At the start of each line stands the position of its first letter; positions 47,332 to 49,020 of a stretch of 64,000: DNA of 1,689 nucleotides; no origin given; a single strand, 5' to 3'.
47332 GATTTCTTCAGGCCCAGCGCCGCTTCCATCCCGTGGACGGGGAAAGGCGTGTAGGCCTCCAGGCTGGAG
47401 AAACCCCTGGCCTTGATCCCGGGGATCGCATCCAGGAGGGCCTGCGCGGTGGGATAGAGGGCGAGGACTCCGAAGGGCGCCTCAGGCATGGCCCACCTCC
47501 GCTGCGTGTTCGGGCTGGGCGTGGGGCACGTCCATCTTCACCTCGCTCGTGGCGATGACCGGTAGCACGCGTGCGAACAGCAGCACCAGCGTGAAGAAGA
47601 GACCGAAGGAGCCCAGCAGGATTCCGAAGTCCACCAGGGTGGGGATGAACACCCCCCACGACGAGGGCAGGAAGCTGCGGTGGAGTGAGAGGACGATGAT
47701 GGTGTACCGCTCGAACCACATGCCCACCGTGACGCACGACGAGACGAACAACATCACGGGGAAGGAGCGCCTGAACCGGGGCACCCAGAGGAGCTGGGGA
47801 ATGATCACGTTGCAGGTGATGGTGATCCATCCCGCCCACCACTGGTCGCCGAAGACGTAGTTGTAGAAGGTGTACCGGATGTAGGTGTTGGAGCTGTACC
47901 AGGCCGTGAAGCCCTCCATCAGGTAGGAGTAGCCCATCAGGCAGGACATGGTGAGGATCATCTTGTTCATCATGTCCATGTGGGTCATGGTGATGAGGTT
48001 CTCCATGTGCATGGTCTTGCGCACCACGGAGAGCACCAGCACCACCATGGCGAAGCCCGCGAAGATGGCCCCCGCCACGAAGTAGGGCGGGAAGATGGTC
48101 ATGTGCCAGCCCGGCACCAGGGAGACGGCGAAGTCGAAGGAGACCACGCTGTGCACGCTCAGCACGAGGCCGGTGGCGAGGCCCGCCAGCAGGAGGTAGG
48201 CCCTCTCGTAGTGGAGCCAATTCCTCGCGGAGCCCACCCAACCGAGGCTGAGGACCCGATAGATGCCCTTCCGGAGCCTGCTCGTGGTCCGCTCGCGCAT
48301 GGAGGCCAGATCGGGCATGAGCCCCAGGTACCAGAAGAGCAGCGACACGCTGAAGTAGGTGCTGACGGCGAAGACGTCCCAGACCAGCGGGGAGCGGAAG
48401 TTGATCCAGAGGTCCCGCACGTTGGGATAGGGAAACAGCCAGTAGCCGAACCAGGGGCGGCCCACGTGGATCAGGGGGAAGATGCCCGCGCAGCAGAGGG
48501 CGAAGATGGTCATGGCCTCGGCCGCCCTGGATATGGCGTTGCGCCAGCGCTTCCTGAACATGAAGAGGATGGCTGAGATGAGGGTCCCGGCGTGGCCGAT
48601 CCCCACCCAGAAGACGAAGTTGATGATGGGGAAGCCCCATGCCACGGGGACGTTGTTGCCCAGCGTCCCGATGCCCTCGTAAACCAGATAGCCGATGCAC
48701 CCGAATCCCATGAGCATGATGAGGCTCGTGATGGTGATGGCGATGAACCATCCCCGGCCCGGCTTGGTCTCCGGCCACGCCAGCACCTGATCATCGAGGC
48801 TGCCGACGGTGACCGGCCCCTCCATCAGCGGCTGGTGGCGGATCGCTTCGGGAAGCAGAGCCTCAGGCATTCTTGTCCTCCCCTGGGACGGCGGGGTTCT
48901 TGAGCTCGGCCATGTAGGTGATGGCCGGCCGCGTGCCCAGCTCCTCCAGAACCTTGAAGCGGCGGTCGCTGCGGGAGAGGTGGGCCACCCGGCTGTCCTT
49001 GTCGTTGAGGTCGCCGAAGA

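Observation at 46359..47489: ActD and ActE encoded as a single fused polypeptide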

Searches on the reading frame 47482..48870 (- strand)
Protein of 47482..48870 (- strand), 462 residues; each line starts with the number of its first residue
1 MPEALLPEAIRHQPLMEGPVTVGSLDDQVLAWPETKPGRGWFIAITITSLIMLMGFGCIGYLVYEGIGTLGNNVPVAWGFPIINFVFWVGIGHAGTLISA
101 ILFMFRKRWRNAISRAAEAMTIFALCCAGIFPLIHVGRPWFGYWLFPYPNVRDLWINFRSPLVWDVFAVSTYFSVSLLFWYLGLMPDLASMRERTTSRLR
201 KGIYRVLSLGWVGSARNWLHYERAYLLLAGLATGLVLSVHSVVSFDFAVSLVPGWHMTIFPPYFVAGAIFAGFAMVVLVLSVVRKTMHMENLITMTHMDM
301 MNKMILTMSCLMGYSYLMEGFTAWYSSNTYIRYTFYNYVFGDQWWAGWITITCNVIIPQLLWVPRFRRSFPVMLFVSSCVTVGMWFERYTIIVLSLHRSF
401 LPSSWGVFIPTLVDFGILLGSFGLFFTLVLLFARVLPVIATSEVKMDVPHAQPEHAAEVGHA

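Call 5: search_protein_families(library=pfam, proteins=[window:47482-48870:-], max_evalue=0.01)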
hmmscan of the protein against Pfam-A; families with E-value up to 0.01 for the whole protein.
window:47482-48870:- (462 aa): 1 family
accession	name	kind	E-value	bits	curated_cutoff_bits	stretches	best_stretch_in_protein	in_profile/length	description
PF03916.19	NrfD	-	9.4e-26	91.6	25.8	1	72-394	5-307/313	Polysulphide reductase, NrfD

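Call 38: search_protein_families(library=ncbifam, proteins=[window:47482-48870:-], max_evalue=0.001)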
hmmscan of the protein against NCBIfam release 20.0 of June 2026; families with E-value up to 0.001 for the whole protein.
window:47482-48870:- (462 aa): 1 family
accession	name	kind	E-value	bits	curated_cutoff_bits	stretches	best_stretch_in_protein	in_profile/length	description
NF045798.1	DsrP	equivalog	6.7e-17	61.9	350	2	38-182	9-142/346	sulfate reduction electron transfer complex DsrMKJOP subunit DsrP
